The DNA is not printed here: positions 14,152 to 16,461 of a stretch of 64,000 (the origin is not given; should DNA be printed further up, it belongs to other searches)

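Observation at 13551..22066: Corrinoid methyltransferase cluster with no recognisable substrate-specific MT1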

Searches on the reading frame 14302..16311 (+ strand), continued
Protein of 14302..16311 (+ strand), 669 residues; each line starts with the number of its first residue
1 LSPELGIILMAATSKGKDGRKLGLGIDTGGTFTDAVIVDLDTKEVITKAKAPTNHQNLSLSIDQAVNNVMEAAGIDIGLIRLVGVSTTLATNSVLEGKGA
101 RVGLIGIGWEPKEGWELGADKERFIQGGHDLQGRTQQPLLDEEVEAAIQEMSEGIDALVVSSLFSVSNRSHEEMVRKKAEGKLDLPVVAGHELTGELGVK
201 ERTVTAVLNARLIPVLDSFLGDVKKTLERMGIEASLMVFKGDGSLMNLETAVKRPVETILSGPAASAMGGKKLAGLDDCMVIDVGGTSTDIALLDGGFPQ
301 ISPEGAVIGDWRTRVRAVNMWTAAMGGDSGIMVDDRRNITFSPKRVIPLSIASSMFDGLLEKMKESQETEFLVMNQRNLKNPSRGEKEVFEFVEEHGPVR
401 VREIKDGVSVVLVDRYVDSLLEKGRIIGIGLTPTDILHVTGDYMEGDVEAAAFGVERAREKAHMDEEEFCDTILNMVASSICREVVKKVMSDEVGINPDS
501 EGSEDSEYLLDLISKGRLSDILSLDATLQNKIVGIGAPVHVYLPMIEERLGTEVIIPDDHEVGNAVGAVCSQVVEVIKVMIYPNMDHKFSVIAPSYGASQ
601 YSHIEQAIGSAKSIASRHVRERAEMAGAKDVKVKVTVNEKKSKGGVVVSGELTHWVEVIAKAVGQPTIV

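Call 80: search_protein_families(library=pfam, proteins=[L103:6354-7832:+, L103:8012-8929:+, L103:8931-9797:+, L103:12119-12754:+, L103:13003-14466:+, L103:14767-16212:+, L103:17028-18494:+, L107:2-826:+, L107:1052-1687:+, L107:3673-4509:+])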
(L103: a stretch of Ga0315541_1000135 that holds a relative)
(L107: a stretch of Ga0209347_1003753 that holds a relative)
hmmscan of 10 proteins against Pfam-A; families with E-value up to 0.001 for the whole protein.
L103:6354-7832:+ (492 aa): 2 families
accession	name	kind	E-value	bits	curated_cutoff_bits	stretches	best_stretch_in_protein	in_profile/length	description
PF00701.28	DHDPS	-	3.6e-68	229.8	22.1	1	8-277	2-273/289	Dihydrodipicolinate synthetase family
PF08714.17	Fae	-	1.8e-29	103.2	27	1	336-488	1-158/159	Formaldehyde-activating enzyme (Fae)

L103:8012-8929:+ (305 aa): 6 families
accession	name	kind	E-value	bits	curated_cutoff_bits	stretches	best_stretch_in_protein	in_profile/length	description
PF01614.24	IclR_C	-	4.9e-49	166.7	24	1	112-283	2-173/174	Bacterial transcriptional regulator IclR C-terminal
PF09339.16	HTH_IclR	-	2.7e-14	53.1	22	1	44-95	1-52/52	IclR helix-turn-helix domain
PF12802.13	MarR_2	-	5.3e-05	23.7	27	1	64-97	23-58/61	MarR family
PF01047.28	MarR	-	6.3e-05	23.2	24.6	1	64-97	20-53/59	MarR family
PF01022.26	HTH_5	-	0.00053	20.2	22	1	51-92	7-46/47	Bacterial regulatory protein, arsR family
PF25213.1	HVO_A0261_N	-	0.00066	19.9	35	0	44-102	9-63/86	HVO_A0261 N-terminal domain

L103:8931-9797:+ (288 aa): 3 families
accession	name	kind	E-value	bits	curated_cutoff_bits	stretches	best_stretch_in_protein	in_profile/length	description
PF00809.28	Pterin_bind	-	7.4e-31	108.1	25.5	1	24-252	1-244/244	Pterin binding enzyme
PF03599.22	CdhD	-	8.7e-06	25.1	24.8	1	56-193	65-183/387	CO dehydrogenase/acetyl-CoA synthase delta subunit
PF02007.24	MtrH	-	0.00039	20.1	22.8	1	79-223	81-225/299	Tetrahydromethanopterin S-methyltransferase MtrH subunit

L103:12119-12754:+ (211 aa): 2 families
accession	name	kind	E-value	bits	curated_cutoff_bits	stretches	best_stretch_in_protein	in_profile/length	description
PF02310.24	B12-binding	-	4.6e-28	97.9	32.1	1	92-203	3-120/121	B12 binding domain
PF02607.22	B12-binding_2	-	9.9e-22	77.4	23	1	5-77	2-73/74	B12 binding domain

L103:13003-14466:+ (487 aa): 1 family
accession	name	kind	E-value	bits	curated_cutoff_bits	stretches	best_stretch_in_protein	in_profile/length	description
PF06253.16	MTTB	-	7.2e-123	410.7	25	1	16-480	30-489/500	Trimethylamine methyltransferase (MTTB)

L103:14767-16212:+ (481 aa): 1 family
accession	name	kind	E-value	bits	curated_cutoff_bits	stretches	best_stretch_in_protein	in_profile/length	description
PF06253.16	MTTB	-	2e-91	307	25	1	8-479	25-496/500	Trimethylamine methyltransferase (MTTB)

L103:17028-18494:+ (488 aa): 1 family
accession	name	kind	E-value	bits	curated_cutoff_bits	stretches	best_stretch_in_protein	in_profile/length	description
PF06253.16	MTTB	-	9.6e-115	383.9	25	1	10-472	30-490/500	Trimethylamine methyltransferase (MTTB)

L107:2-826:+ (274 aa): 5 families
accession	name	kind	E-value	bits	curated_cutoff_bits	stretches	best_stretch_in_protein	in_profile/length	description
PF09084.16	NMT1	-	8.8e-17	62.2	20.5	1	16-197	38-215/216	NMT1/THI5 like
PF13379.11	NMT1_2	-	1.6e-10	41.7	24.7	1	65-202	120-248/252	NMT1-like family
PF12974.12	Phosphonate-bd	-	4.8e-10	39.7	27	1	15-136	45-173/242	ABC transporter, phosphonate, periplasmic substrate-binding protein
PF04069.17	OpuAC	-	3e-05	24.2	21.2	1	46-183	85-225/257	Substrate binding domain of ABC-type glycine betaine transport system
PF16868.10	NMT1_3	-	3.9e-05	23.9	27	1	42-125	82-166/289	NMT1-like family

L107:1052-1687:+ (211 aa): 2 families
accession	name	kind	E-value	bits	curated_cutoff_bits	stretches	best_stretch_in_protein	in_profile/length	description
PF02310.24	B12-binding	-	1.4e-27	96.4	32.1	1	90-201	2-119/121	B12 binding domain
PF02607.22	B12-binding_2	-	4.7e-23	81.6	23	1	5-76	3-73/74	B12 binding domain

L107:3673-4509:+ (278 aa): 2 families
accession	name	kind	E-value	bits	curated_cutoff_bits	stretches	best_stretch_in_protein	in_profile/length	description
PF00809.28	Pterin_bind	-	1.2e-22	81.2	25.5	1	30-237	18-242/244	Pterin binding enzyme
PF03599.22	CdhD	-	2.8e-07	30.1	24.8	1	33-187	54-191/387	CO dehydrogenase/acetyl-CoA synthase delta subunit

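Call 81: search_protein_families(library=pfam, proteins=[L107:4845-6506:+, L107:6678-7472:+, L107:7554-8573:+, L104:2324-3121:+, L104:3170-3748:+, L116:2680-3327:+, L116:3340-4394:+, L116:6-557:+, L098:1148-2092:+, L129:1625-2677:+])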
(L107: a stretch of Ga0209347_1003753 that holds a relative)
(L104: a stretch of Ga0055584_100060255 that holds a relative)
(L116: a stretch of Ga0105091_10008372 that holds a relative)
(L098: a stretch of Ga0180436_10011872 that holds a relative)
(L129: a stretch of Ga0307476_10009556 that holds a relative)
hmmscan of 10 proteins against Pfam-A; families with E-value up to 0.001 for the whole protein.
L107:4845-6506:+ (553 aa): 1 family
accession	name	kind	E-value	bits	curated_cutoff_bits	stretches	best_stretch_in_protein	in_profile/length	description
PF00496.27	SBP_bac_5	-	5.1e-93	312.5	32.4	1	111-475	1-367/368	Bacterial extracellular solute-binding proteins, family 5 Middle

L107:6678-7472:+ (264 aa): 3 families
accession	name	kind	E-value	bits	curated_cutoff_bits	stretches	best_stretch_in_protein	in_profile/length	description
PF07702.18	UTRA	-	2.4e-29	102.4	23.8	1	110-255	2-141/141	UTRA domain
PF00392.27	GntR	-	9.7e-20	70.4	27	1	25-88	1-64/64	Bacterial regulatory proteins, gntR family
PF08220.18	HTH_DeoR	-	0.00085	19.5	21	0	53-83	19-49/57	DeoR-like helix-turn-helix domain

L107:7554-8573:+ (339 aa): 2 families
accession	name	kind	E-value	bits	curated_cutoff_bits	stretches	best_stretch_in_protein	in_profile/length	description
PF00528.27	BPD_transp_1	-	1.1e-42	146.3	26.4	1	119-338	1-183/184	Binding-protein-dependent transport system inner membrane component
PF19300.4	BPD_transp_1_N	-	7e-10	39.5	23.8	1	9-108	5-114/114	Binding-prot-dependent transport system membrane comp, N-term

L104:2324-3121:+ (265 aa): 2 families
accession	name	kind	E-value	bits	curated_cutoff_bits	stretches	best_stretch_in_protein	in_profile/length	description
PF00809.28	Pterin_bind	-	6.5e-24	85.3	25.5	1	6-228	2-244/244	Pterin binding enzyme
PF03599.22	CdhD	-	0.00054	19.2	24.8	1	26-135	51-162/387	CO dehydrogenase/acetyl-CoA synthase delta subunit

L104:3170-3748:+ (193 aa): 2 families
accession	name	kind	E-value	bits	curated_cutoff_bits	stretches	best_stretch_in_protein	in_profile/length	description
PF02310.24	B12-binding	-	4.8e-24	85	32.1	1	91-189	1-97/121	B12 binding domain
PF02607.22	B12-binding_2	-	5.9e-20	71.7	23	1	8-78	4-73/74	B12 binding domain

L116:2680-3327:+ (215 aa): 2 families
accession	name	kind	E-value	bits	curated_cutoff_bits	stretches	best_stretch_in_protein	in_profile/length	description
PF07729.17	FCD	-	3.9e-29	102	24.3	1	78-200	1-124/125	FCD domain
PF00392.27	GntR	-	1.1e-11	44.7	27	1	9-61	3-56/64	Bacterial regulatory proteins, gntR family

L116:3340-4394:+ (351 aa): 3 families
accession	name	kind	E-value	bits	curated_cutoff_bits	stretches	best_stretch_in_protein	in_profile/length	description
PF17651.6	Raco_middle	-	4.4e-35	121.2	26.8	1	116-275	1-161/163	RACo middle region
PF14574.11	RACo_C_ter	-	9.2e-21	74.5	27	1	283-351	5-75/261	C-terminal domain of RACo the ASKHA domain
PF00111.32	Fer2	-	1.5e-07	31.7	21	1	12-84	7-77/77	2Fe-2S iron-sulfur cluster binding domain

L116:6-557:+ (183 aa): 1 family
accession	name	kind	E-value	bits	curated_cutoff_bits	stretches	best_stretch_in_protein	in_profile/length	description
PF06253.16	MTTB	-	5.8e-41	140.5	25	1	6-159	335-490/500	Trimethylamine methyltransferase (MTTB)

L098:1148-2092:+ (314 aa): 3 families
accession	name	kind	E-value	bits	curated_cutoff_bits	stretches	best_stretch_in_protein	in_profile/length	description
PF01614.24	IclR_C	-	1.9e-47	161.5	24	1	127-296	4-173/174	Bacterial transcriptional regulator IclR C-terminal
PF09339.16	HTH_IclR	-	1.5e-13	50.8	22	1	57-108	1-52/52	IclR helix-turn-helix domain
PF12802.13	MarR_2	-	2.4e-05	24.9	27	0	77-112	23-60/61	MarR family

L129:1625-2677:+ (350 aa): 1 family
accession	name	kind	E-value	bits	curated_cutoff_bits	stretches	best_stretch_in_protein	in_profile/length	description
PF02574.22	S-methyl_trans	-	3.4e-65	221.2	22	1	15-292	1-283/283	Homocysteine S-methyltransferase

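Call 89: search_protein_families(library=pfam, proteins=[L133:12078-14270:+, L143:12814-15198:+, L164:14020-16173:+, L118:12016-13389:+, L118:7583-9643:-, L109:8581-9996:+, L105:12005-13186:+, L105:7966-9873:-, L132:12095-13021:+, L093:12060-13031:+])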
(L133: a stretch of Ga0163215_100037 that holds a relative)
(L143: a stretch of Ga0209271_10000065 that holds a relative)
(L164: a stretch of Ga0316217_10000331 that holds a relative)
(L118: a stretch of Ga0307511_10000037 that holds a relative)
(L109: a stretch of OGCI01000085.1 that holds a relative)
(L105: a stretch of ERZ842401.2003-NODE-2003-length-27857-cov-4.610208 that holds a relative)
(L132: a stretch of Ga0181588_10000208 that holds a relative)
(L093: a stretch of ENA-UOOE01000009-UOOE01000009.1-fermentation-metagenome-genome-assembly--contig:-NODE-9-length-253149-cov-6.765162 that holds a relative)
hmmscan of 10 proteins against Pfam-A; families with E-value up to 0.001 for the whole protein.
L133:12078-14270:+ (730 aa): 4 families
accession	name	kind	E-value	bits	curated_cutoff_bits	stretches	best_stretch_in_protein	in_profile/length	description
PF01274.28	MS_TIM-barrel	-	3.3e-64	216.7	26.4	1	343-583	2-246/248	Malate synthase, TIM barrel domain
PF20659.2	MS_C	-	1.9e-23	83.6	23.1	1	597-693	2-109/118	Malate synthase, C-terminal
PF20658.2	MSG_insertion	-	4.8e-20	72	24.8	1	167-233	1-68/76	Malate synthase G, alpha-beta insertion domain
PF20656.2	MS_N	-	2.2e-09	37.1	23.5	1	27-85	2-60/64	Malate synthase, N-terminal domain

L143:12814-15198:+ (794 aa): 5 families
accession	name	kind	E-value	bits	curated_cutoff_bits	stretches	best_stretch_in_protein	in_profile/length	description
PF00069.31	Pkinase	-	2.4e-47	162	31.7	1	530-784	1-259/263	Protein kinase domain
PF07714.23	PK_Tyr_Ser-Thr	-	5.8e-33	114.7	23.1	1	531-778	2-250/258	Protein tyrosine and serine/threonine kinase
PF13646.12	HEAT_2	-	7.7e-13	49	27.7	1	292-376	2-88/88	HEAT repeats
PF01636.29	APH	-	0.00015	22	23.2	1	641-678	162-200/239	Phosphotransferase enzyme family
PF01163.29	RIO1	-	0.00029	21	22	1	577-673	57-149/187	RIO domain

L164:14020-16173:+ (717 aa): 2 families
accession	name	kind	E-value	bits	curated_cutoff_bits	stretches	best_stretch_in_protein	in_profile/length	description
PF01642.28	MM_CoA_mutase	-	1.3e-233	776.7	22.1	1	29-540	2-512/512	Methylmalonyl-CoA mutase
PF02310.24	B12-binding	-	8.1e-20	71.3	32.1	1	583-698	2-119/121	B12 binding domain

L118:12016-13389:+ (457 aa): 3 families
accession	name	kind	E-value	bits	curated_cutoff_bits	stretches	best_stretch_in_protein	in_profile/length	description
PF01546.33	Peptidase_M20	-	2.4e-25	90.1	24.6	1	151-447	3-205/206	Peptidase family M20/M25/M40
PF07687.19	M20_dimer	-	9.8e-22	77.4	21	1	253-350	3-103/107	Peptidase dimerisation domain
PF04389.22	Peptidase_M28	-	1.8e-05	25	21.3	1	135-251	1-103/193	Peptidase family M28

L118:7583-9643:- (686 aa): 2 families
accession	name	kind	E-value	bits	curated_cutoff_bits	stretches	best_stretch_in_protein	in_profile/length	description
PF19040.6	SGNH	-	6.7e-33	114.9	27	1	444-672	22-239/248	SGNH domain (fused to AT3 domains)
PF01757.29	Acyl_transf_3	-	1.1e-28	100.7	31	1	38-367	3-325/326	Acyltransferase domain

L109:8581-9996:+ (471 aa): 1 family
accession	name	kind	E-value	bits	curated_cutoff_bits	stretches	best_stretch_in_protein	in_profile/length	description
PF01554.23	MatE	-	5e-66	221.8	24.9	2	46-205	1-160/161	MatE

L105:12005-13186:+ (393 aa): 2 families
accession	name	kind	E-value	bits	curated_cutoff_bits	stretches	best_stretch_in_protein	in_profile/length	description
PF07690.21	MFS_1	-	2.9e-39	135.4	33.4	1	14-343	3-341/347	Major Facilitator Superfamily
PF00083.30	Sugar_tr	-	3.6e-15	56.2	22.3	1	40-182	44-192/452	Sugar (and other) transporter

L105:7966-9873:- (635 aa): 3 families
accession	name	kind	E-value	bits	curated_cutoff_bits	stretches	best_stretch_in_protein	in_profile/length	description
PF00183.23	HSP90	-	1.8e-110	370.8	24.4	1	212-634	53-485/518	Hsp90 protein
PF13589.12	HATPase_c_3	-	3.4e-12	47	25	1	28-159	6-118/137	Histidine kinase-, DNA gyrase B-, and HSP90-like ATPase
PF02518.31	HATPase_c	-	2.2e-06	28.5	26.4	1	26-130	3-85/111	Histidine kinase-, DNA gyrase B-, and HSP90-like ATPase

L132:12095-13021:+ (308 aa): 0 families

L093:12060-13031:+ (323 aa): 1 family
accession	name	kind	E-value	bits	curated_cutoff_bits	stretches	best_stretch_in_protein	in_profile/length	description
PF00801.26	PKD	-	0.00066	20.1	23.5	0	111-140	50-79/80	PKD domain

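Call 97: predict_structure(alignment_id=A2)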
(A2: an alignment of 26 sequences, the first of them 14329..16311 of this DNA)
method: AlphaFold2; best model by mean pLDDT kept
length: 660 residues; sequences in the alignment: 26
mean_pLDDT: 86.7   pTM: 0.83
mean pLDDT of the five models: 86.7, 83.8, 83.4, 83.0, 82.1
residues with pLDDT >= 90: 354; 70-90: 256; 50-70: 39; < 50: 11
segments of 3 or more residues with pLDDT < 50: 1-8, 491-493
pLDDT, mean of each block of 10 residues (from residue 1): 37 89 89 93 79 92 89 90 72 93 89 93 85 95 89 85 94 91 73 90 88 91 92 93 90 91 94 86 89 77 79 80 90 85 90 94 79 83 92 90 87 85 93 84 96 95 92 90 65 64 83 85 90 89 93 93 91 85 81 93 94 94 94 72 85 90
secondary structure, 60 per line:
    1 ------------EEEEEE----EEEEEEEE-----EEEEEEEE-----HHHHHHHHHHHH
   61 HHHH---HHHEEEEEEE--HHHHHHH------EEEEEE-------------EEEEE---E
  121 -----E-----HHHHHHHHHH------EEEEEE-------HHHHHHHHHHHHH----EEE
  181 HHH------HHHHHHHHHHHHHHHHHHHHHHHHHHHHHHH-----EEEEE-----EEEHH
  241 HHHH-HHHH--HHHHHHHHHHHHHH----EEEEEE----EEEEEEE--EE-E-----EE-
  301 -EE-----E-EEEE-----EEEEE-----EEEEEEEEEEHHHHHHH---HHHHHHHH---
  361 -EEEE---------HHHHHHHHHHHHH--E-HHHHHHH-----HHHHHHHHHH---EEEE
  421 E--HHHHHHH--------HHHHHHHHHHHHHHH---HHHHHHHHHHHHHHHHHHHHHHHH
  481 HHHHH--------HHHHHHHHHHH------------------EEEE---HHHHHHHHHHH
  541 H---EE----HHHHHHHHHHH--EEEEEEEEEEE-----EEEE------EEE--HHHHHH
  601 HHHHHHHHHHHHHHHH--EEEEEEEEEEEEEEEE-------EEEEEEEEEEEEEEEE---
elements in order: E13-18 E23-30 E36-43 H49-64 E71-77 H80-86 E93-98 E112-116 H132-141 E148-153 H161-173 E178-180 H190-220 E226-230 E236-238 H239-244 H246-249 H252-265 E270-275 E280-286 E311-314 E320-324 E330-339 H340-346 H350-357 E362-365 H375-387 H392-398 H404-413 E417-421 H424-430 H439-453 H457-485 H494-504 E523-526 H530-541 H551-561 E564-574 E580-583 E590-592 H595-616 E619-634 E642-657

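Call 99: fold_search(model_id=the predicted structure, library=pdb)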
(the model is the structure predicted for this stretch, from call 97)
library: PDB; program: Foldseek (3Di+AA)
matches with E <= 10: 1503; with E <= 0.001: 120
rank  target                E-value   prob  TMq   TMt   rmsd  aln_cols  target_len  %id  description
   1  9h03_A                3.2e-30  1.00  0.63  0.34   6.7       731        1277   17  NMHase, dihydrouridine, 2.1A, CC_mask=0.7859 (released 2025-10-15)
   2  5m45_B                2.9e-29  1.00  0.56  0.52   8.9       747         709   17  Structure of Acetone Carboxylase purified from Xanthobacter autotrophicus (released 2017-08-09)
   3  5svc_B                2.2e-28  1.00  0.62  0.58   6.7       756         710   16  Mechanism of ATP-Dependent Acetone Carboxylation, Acetone Carboxylase nucleotide-free structure (released 2017-08-09)
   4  5l9w_B                1.2e-26  1.00  0.61  0.57   7.7       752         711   18  Crystal structure of the Apc core complex (released 2017-01-18)
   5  5svb_B                1.7e-25  1.00  0.63  0.59   6.9       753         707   16  Mechanism of ATP-Dependent Acetone Carboxylation, Acetone Carboxylase AMP bound structure (released 2017-08-09)
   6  6yra_A                4.9e-24  1.00  0.60  0.58   7.6       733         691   19  Crystal structure of ATP-dependent caprolactamase from Pseudomonas jessenii (released 2021-04-21)
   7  5l9w_b                8.7e-24  1.00  0.63  0.64   6.7       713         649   16  Crystal structure of the Apc core complex (released 2017-01-18)
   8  9a71_A                5.5e-07  1.00  0.25  0.41  14.1       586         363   12  Integrative model of BUK-SYGB by crosslinking MS and deep learning (released 2024-09-18)
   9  9gai_D                2.2e-06  1.00  0.20  0.48  16.7       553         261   10  3-methylbenzoyl-CoA reductase from Thauera chlorobenzoica (MbdONPQ) (released 2026-02-18)
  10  2zf5_O                2.2e-06  1.00  0.24  0.30  15.8       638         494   12  Crystal Structure of highly thermostable glycerol kinase from a hyperthermophilic archaeon (released 2008-05-06)
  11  3ge1_B                3.3e-06  1.00  0.25  0.32  16.4       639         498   11  2.7 Angstrom Crystal Structure of Glycerol Kinase (glpK) from Staphylococcus aureus in Complex with ADP and Glycerol (released 2009-03-24)
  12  2d4w_A                3.9e-06  1.00  0.25  0.31  20.7       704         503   11  Crystal structure of glycerol kinase from Cellulomonas sp. NT3060 (released 2006-11-14)
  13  1hux_A                5.5e-06  1.00  0.25  0.58  12.5       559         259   10  CRYSTAL STRUCTURE OF THE ACIDAMINOCOCCUS FERMENTANS (R)-2-HYDROXYGLUTARYL-COA DEHYDRATASE COMPONENT A (released 2001-03-21)
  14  5ya1_A                5.5e-06  1.00  0.23  0.30  17.5       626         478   11  crystal structure of LsrK-HPr complex with ATP (released 2018-07-11)
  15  3ezw_A                6.4e-06  1.00  0.25  0.32  17.8       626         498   12  Crystal Structure of a Hyperactive Escherichia coli Glycerol Kinase Mutant Gly230 --> Asp Obtained Using Microfluidic  (released 2008-11-04)
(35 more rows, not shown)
